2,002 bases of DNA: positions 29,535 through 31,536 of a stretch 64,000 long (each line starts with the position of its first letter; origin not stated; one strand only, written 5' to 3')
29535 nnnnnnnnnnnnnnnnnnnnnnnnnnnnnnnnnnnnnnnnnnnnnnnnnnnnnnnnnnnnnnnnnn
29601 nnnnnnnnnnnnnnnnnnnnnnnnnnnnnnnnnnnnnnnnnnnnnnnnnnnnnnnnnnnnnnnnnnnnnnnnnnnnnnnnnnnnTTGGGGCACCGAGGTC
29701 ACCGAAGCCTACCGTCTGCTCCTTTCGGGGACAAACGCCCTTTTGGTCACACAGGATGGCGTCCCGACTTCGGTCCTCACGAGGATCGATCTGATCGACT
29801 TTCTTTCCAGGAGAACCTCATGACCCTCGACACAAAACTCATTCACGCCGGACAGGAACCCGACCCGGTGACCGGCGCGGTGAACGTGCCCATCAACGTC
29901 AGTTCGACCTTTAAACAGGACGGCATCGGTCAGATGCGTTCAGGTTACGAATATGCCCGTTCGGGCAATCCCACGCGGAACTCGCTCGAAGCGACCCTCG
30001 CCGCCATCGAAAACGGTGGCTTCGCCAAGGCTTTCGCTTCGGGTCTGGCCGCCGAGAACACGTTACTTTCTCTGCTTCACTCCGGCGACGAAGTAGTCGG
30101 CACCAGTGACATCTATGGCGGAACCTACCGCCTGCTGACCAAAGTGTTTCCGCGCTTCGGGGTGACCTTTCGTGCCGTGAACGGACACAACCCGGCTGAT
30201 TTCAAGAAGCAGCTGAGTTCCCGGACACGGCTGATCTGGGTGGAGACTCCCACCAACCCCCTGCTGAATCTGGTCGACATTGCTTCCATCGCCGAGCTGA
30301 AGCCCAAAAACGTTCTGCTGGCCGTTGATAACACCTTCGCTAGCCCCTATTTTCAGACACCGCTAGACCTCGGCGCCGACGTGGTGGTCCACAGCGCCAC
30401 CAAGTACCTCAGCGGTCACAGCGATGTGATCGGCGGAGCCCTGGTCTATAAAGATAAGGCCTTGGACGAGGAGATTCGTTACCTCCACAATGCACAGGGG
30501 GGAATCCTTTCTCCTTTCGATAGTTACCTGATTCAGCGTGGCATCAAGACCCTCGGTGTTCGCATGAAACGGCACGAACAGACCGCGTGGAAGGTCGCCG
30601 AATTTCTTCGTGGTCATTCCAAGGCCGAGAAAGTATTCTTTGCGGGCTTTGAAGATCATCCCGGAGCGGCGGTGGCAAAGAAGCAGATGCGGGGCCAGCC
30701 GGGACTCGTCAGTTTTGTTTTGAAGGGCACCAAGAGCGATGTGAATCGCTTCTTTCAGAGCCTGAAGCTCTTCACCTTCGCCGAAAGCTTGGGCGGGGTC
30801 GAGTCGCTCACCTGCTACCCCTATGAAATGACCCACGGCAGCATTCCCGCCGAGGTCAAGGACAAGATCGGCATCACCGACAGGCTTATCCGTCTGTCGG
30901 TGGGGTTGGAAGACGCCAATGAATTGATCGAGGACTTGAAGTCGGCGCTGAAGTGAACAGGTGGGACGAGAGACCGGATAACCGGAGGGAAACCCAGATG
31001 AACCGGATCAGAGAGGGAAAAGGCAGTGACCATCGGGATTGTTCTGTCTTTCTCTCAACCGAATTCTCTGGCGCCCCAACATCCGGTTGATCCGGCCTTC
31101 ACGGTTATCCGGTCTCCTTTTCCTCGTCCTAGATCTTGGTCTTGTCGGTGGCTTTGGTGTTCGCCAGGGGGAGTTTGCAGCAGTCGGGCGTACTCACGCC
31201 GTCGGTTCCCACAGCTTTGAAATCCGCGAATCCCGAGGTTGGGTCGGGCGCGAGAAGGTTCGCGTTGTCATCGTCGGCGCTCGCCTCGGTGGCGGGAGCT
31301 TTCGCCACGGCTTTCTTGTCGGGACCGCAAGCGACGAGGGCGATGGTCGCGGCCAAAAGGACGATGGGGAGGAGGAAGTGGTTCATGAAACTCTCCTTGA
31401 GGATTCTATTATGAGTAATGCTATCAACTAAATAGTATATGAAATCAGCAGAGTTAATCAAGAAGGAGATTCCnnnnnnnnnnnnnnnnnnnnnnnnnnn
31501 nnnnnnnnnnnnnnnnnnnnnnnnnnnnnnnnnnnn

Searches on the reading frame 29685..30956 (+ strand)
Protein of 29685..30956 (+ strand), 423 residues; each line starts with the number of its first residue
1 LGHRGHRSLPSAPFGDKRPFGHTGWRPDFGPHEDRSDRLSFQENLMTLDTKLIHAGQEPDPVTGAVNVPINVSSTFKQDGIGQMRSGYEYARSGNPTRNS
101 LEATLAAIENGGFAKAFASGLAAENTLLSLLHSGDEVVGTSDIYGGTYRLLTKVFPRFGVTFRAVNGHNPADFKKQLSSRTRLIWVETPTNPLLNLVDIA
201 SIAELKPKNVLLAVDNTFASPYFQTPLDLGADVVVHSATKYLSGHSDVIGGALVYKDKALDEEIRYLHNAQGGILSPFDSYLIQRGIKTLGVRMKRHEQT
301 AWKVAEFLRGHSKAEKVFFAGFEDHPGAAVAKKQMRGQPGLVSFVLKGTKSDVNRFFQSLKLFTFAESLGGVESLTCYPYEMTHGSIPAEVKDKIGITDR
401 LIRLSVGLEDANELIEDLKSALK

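Call 12: search_protein_families(library=pfam, proteins=[window:29685-30956:+])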
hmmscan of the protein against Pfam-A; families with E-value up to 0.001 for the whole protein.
window:29685-30956:+ (423 aa): 1 family
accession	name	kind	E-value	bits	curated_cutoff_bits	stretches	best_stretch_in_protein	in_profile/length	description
PF01053.26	Cys_Met_Meta_PP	-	5e-143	476.7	27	1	49-423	1-381/381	Cys/Met metabolism PLP-dependent enzyme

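Call 47: find_homologous_proteins(query=window:29820-30956:+, max_evalue=1e-100)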
Query window:29820-30956:+ (378 aa): 7792 proteins with E <= 1e-100 among 8000 candidates; the best 120 are listed.
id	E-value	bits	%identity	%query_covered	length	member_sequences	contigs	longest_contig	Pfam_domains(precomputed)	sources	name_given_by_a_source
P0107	5.0e-248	840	100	100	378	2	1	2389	PF01053.27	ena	-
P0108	1.8e-214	730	85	100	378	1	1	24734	PF01053.27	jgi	jgi:cystathionine beta-lyase/cystathionine gamma-synthase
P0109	5.7e-193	659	76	100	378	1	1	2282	PF01053.27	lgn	-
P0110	8.0e-173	593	69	100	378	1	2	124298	PF01053.27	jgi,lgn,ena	jgi:cystathionine beta-lyase/cystathionine gamma-synthase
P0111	1.6e-166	572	68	100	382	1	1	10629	PF01053.27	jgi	jgi:cystathionine beta-lyase/cystathionine gamma-synthase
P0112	7.2e-166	570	68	100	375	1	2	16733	PF01053.27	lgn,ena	-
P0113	1.8e-165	569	68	100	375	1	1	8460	PF01053.27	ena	-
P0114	4.4e-164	564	68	100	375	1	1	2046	PF01053.27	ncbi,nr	ncbi:MAG TPA: PLP-dependent transferase [Holophaga sp.]|nr:PLP-dependent transferase [Holophaga sp.]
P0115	6.2e-164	563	68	100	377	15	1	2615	PF01053.27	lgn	-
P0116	1.6e-163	562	67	100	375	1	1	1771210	PF01053.27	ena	-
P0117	6.1e-160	550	65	100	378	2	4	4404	PF01053.27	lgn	-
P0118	4.6e-158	544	62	100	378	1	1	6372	PF01053.27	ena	-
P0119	1.1e-157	543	63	100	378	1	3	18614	PF01053.27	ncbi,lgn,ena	-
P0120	2.1e-157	542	66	100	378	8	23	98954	PF01053.27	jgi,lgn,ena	jgi:cystathionine beta-lyase/cystathionine gamma-synthase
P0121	2.1e-156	539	65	100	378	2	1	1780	PF01053.27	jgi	jgi:cystathionine beta-lyase/cystathionine gamma-synthase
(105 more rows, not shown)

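Call 48: find_encoding_contigs(protein=P0108, flank=10000, max_places=3)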
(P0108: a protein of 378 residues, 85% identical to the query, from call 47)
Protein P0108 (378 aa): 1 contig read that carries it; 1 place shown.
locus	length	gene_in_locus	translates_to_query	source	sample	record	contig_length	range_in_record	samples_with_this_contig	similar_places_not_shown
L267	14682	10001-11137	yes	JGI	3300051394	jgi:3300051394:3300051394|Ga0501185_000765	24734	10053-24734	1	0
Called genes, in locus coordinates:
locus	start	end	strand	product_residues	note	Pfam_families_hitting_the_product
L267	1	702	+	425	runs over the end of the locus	PF08022:FAD_binding_8 (weak)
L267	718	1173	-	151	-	PF01047:MarR, PF12802:MarR_2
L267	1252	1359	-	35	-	-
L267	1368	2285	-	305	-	PF01370:Epimerase, PF05368:NmrA, PF13460:NAD_binding_10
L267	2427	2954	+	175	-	PF00440:TetR_N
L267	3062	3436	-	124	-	PF02579:Nitro_FeMo-Co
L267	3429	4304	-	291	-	PF04055:Radical_SAM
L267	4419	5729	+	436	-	PF01053:Cys_Met_Meta_PP, PF01041:DegT_DnrJ_EryC1, PF00155:Aminotran_1_2, PF00266:Aminotran_5 (faint)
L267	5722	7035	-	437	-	PF00148:Oxidored_nitro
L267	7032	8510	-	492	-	PF00148:Oxidored_nitro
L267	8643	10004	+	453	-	PF00291:PALP, PF00571:CBS (weak)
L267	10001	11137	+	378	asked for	PF01053:Cys_Met_Meta_PP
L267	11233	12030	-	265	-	PF03180:Lipoprotein_9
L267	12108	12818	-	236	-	PF00528:BPD_transp_1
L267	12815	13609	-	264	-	PF00005:ABC_tran, PF02463:SMC_N (faint), PF13304:AAA_21 (faint)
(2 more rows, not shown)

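Call 49: find_encoding_contigs(protein=P0110, flank=10000, max_places=3)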
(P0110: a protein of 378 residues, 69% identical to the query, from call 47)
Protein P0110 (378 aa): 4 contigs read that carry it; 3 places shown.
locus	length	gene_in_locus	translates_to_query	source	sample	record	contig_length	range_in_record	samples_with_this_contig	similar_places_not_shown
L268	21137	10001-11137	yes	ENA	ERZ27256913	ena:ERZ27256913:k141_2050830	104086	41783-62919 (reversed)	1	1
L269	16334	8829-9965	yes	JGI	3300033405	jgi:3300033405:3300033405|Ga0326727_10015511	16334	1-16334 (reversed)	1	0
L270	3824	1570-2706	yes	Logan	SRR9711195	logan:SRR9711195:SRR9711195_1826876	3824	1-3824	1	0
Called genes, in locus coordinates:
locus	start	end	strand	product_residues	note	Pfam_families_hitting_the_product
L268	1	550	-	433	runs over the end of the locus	PF01053:Cys_Met_Meta_PP, PF00155:Aminotran_1_2 (weak), PF01041:DegT_DnrJ_EryC1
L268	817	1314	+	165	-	PF00583:Acetyltransf_1, PF13673:Acetyltransf_10, PF13508:Acetyltransf_7, PF14542:Acetyltransf_CG (weak), PF13527:Acetyltransf_9 (weak)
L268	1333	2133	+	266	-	PF04951:Peptidase_M55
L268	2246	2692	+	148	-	PF02082:Rrf2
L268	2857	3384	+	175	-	-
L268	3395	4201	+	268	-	PF00106:adh_short, PF08659:KR, PF13561:adh_short_C2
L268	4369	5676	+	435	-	PF01053:Cys_Met_Meta_PP, PF00155:Aminotran_1_2 (weak), PF01041:DegT_DnrJ_EryC1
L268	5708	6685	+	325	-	PF13379:NMT1_2, PF09084:NMT1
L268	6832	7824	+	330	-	PF00528:BPD_transp_1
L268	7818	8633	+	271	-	PF00005:ABC_tran, PF13304:AAA_21 (faint)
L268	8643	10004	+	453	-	PF00291:PALP, PF00571:CBS (weak)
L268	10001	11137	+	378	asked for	PF01053:Cys_Met_Meta_PP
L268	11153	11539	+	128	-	PF02579:Nitro_FeMo-Co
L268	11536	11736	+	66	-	-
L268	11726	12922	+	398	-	PF00561:Abhydrolase_1, PF12146:Hydrolase_4 (faint)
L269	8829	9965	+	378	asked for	PF01053:Cys_Met_Meta_PP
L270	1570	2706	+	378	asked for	PF01053:Cys_Met_Meta_PP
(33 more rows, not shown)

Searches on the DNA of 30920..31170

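Call 46: search_rna_families(source=window, start=30920, end=31170, threshold=evalue, max_evalue=10)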
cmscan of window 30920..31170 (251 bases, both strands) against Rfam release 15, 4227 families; matches with E-value up to 10: 5.
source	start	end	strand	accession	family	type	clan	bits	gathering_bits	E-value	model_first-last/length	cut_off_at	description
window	30970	31115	-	RF03672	MIR840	Gene; miRNA;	-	19.7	150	0.25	1-147/147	no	MIR840 microRNA precursor family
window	30994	31071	-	RF04171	MIR1509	Gene; miRNA;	-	16.5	87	1.2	22-100/121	no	MIR1509 microRNA precursor family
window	31000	31066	-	RF04090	mir-6529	Gene; miRNA;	-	13.8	71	5.9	1-79/79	no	mir-6529 microRNA precursor family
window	30958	31143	+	RF02271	uc_338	Cis-reg;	-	12.1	120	0.96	1-180/180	no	TUC338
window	30973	31093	+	RF00690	MIR408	Gene; miRNA;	-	10.7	64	8.8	1-126/126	no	MIR408 microRNA precursor family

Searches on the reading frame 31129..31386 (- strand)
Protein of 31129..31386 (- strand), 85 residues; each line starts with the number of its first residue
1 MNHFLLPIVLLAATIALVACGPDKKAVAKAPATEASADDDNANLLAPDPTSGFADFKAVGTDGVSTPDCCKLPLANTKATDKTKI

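Call 66: search_protein_families(library=pfam, proteins=[window:31129-31386:-], max_evalue=10)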
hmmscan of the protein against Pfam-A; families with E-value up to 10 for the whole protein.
window:31129-31386:- (85 aa): 0 families
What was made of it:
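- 31129..31386 (-): Small putative lipoprotein gene (85 aa from MNHFLL...LVAC), convergent with the gene above. Its stop lies 12 nt after copy B. No Pfam hit (call 66).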
